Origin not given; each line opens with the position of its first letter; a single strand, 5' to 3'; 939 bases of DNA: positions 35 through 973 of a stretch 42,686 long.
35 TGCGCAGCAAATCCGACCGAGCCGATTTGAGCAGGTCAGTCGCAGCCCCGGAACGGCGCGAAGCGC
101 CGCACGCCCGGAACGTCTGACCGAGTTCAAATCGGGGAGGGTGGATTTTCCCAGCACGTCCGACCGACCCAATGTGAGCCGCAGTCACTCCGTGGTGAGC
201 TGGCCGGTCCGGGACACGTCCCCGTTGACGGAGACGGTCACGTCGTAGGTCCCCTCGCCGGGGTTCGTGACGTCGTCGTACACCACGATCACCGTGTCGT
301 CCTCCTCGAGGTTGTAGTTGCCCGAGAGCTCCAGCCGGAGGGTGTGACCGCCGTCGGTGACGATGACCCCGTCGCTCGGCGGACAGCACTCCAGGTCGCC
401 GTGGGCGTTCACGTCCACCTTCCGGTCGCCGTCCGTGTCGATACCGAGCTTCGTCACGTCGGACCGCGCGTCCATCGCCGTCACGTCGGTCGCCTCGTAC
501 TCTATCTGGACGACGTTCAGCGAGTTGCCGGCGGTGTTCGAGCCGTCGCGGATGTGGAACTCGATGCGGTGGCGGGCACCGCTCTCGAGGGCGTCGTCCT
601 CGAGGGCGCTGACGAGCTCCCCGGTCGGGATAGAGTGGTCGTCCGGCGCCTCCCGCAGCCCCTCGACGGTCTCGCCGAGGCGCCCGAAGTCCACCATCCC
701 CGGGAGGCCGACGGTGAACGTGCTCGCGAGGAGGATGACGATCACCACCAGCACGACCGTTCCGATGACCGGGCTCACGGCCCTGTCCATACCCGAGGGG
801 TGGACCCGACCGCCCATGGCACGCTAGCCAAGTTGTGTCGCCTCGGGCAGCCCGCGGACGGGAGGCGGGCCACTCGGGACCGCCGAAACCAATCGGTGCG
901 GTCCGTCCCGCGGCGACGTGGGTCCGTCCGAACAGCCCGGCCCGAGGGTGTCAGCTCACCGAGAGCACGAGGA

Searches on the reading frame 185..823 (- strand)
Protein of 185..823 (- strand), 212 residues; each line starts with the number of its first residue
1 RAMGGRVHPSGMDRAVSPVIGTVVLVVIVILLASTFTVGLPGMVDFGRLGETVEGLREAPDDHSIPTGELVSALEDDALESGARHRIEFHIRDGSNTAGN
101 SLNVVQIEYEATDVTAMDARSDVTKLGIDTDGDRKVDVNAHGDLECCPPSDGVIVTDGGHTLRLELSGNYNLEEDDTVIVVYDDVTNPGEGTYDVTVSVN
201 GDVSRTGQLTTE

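Call 17: search_protein_families(library=pfam, proteins=[window:185-823:-], max_evalue=0.001)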
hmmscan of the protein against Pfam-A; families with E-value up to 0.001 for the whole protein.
window:185-823:- (212 aa): 1 family
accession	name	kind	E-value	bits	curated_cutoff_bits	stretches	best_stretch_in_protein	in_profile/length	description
PF07790.16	Pilin_N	-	4.5e-05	24.7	25.2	1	14-43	1-30/78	Archaeal Type IV pilin, N-terminal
